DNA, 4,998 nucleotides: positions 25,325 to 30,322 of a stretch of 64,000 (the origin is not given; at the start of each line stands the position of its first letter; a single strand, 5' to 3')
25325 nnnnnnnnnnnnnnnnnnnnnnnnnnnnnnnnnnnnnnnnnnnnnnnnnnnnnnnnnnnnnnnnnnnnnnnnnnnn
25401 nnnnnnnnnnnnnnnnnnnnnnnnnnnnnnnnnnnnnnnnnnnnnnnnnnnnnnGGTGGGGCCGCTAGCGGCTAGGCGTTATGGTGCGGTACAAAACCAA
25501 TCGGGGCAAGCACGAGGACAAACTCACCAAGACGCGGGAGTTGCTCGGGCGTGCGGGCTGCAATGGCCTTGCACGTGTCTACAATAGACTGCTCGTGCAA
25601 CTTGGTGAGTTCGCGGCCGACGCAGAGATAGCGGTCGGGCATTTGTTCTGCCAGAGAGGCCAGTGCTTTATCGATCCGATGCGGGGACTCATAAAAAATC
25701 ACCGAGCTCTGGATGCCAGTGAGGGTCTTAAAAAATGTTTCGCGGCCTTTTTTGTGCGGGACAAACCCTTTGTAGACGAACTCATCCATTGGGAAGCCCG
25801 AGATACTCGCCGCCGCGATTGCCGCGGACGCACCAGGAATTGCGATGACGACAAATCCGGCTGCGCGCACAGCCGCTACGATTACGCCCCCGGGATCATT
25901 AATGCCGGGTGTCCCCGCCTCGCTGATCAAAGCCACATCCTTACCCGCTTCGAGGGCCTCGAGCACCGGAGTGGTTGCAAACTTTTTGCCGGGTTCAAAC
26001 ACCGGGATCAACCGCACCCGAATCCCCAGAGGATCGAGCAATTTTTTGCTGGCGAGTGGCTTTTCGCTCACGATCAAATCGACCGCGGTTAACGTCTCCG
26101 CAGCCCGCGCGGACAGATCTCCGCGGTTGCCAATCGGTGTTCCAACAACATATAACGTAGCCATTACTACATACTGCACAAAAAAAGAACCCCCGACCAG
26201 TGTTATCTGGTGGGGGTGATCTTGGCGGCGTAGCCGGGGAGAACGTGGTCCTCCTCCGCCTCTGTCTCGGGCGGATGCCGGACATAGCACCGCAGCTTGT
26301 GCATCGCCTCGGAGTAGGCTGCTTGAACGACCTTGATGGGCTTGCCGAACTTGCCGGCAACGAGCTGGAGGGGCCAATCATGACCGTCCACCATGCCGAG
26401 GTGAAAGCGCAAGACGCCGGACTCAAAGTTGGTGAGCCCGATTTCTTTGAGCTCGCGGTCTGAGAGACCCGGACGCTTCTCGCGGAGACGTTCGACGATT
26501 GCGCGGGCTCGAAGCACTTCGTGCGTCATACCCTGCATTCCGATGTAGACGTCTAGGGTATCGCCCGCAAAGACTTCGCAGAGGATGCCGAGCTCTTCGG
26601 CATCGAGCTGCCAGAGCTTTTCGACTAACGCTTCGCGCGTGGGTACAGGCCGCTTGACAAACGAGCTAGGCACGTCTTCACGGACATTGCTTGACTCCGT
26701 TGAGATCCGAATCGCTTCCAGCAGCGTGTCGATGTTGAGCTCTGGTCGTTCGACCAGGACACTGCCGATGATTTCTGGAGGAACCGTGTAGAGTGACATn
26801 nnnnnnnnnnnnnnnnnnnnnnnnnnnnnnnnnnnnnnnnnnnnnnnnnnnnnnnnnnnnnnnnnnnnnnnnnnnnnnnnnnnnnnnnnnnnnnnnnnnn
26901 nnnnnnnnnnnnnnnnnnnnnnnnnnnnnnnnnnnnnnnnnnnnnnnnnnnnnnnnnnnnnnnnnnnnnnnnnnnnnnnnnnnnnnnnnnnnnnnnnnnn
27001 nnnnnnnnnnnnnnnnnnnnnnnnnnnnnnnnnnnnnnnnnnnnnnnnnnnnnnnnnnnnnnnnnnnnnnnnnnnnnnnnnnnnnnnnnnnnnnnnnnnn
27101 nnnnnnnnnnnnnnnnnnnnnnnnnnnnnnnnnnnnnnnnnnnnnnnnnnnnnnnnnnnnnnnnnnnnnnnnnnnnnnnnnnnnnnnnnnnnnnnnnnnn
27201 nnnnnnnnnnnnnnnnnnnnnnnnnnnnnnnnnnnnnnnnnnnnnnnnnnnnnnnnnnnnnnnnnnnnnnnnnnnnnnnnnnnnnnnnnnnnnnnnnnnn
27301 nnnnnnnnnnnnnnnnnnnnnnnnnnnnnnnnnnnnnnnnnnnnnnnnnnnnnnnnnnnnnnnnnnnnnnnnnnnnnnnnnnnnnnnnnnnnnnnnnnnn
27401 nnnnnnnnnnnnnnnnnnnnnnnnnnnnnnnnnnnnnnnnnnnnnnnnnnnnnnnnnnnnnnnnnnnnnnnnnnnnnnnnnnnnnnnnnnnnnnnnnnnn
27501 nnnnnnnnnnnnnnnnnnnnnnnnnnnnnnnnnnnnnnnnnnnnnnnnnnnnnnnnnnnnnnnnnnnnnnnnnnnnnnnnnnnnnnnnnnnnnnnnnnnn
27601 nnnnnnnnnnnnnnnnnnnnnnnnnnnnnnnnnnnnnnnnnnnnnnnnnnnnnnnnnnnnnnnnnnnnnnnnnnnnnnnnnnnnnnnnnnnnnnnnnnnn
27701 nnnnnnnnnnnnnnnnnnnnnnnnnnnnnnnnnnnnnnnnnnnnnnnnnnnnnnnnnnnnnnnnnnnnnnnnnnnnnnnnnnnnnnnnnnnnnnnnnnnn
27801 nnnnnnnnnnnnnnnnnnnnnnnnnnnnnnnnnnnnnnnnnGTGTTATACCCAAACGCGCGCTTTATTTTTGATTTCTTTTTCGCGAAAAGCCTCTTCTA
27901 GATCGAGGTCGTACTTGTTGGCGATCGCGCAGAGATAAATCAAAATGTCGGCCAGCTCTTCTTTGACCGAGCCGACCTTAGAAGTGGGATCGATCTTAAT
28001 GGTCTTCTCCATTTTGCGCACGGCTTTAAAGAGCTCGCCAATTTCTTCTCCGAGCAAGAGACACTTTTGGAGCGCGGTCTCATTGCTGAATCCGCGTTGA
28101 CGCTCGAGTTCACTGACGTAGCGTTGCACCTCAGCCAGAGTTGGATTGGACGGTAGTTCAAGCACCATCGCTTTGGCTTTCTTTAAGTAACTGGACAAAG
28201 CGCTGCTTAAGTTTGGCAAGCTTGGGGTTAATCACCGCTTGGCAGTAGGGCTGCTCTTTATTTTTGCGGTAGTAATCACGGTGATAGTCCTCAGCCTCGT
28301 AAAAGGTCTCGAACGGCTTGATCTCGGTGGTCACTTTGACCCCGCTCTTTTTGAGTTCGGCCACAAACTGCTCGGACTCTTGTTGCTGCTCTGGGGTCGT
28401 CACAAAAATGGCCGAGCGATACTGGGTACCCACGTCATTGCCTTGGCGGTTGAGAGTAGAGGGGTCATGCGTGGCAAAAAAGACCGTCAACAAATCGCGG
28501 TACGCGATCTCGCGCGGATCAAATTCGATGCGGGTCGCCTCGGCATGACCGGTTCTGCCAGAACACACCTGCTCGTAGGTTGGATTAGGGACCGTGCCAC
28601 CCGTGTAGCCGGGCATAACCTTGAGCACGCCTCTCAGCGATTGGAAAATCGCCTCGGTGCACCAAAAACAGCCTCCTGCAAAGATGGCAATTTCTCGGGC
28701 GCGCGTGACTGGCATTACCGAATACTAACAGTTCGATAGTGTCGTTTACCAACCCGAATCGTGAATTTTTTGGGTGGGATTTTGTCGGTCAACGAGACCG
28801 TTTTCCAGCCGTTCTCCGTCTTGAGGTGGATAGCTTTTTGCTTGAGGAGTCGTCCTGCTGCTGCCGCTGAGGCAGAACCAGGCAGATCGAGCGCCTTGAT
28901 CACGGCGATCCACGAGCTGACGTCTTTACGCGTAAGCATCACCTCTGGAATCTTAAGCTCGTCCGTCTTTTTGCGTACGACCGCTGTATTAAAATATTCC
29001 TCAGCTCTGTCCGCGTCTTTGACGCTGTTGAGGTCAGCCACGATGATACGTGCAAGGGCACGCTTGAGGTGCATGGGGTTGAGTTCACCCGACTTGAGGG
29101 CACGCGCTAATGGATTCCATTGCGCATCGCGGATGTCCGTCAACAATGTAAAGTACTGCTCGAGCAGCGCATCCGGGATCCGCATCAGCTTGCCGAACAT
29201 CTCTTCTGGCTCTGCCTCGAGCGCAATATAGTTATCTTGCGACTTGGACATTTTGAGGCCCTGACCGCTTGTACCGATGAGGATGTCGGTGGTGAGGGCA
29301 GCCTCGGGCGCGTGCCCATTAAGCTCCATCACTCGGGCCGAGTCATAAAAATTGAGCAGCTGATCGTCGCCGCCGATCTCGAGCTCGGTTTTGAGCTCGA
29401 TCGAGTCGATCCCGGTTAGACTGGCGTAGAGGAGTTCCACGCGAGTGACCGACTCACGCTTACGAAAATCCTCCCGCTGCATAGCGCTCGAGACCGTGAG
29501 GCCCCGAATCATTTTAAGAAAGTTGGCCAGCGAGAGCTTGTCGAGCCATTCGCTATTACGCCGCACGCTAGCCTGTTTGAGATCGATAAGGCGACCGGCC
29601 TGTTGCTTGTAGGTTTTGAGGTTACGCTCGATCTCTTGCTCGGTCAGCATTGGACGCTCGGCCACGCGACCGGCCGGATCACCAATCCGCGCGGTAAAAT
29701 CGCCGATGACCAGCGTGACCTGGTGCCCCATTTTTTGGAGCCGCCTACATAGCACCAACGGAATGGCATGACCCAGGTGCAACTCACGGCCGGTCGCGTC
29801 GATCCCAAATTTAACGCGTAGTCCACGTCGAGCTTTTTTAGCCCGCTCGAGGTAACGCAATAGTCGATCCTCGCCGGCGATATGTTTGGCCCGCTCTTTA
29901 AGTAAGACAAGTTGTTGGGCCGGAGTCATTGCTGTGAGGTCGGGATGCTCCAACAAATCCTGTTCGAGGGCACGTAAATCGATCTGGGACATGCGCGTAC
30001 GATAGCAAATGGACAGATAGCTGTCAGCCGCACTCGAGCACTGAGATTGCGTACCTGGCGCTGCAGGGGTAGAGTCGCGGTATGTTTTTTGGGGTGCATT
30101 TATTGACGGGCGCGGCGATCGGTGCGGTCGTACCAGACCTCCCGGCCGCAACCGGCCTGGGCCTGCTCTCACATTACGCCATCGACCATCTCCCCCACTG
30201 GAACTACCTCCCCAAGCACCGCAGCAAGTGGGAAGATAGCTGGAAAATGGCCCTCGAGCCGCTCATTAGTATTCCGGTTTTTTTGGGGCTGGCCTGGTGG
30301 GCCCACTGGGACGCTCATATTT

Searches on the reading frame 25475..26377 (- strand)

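Call 41: search_protein_families(library=pfam, proteins=[window:25475-26377:-])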
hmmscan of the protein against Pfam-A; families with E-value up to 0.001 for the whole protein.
window:25475-26377:- (301 aa): 1 family
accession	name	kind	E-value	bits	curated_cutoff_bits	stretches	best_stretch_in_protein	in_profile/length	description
PF00590.25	TP_methylase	-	1.2e-27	97.7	27.8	1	74-271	1-210/212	Tetrapyrrole (Corrin/Porphyrin) Methylases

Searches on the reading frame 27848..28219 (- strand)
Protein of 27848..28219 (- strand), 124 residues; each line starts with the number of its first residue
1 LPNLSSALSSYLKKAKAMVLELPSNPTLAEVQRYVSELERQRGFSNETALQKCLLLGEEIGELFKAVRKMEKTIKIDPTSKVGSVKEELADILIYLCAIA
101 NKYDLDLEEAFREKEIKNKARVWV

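Call 41: search_protein_families(library=pfam, proteins=[window:27848-28219:-])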
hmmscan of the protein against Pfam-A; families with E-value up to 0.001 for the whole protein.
window:27848-28219:- (124 aa): 5 families
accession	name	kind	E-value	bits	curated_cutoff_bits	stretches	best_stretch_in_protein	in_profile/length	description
PF03819.22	MazG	-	2.4e-08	34.6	22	1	55-121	9-69/74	MazG nucleotide pyrophosphohydrolase domain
PF12643.12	MazG-like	-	6.2e-05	23.6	27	1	62-119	21-67/85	MazG-like family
PF19111.5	DUF5798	-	0.00016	22.2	27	1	60-119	24-82/89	Family of unknown function (DUF5798)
PF08761.16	dUTPase_2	-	0.0008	20.2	22.9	0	29-119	6-98/162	dUTPase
PF01503.22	PRA-PH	-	0.00086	20.1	21.3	0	45-113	21-81/86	Phosphoribosyl-ATP pyrophosphohydrolase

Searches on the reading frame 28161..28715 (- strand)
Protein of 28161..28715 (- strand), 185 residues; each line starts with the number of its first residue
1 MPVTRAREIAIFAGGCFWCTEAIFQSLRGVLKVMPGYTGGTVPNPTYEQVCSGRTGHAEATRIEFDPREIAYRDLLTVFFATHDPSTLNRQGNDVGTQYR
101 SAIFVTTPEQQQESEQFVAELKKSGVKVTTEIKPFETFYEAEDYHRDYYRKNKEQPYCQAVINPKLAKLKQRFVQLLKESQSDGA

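Call 41: search_protein_families(library=pfam, proteins=[window:28161-28715:-])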
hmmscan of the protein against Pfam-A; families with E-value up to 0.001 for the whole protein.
window:28161-28715:- (185 aa): 1 family
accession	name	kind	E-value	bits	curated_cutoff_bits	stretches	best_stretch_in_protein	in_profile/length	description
PF01625.27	PMSR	-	1.4e-64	217.4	23.7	1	10-159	2-153/153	Peptide methionine sulfoxide reductase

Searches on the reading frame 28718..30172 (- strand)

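Call 41: search_protein_families(library=pfam, proteins=[window:28718-30172:-])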
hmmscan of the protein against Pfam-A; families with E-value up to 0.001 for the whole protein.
window:28718-30172:- (485 aa): 1 family
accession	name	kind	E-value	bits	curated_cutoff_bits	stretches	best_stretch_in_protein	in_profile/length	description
PF00579.31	tRNA-synt_1b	-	2.4e-49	168.7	21.1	1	115-397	3-290/292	tRNA synthetases class I (W and Y)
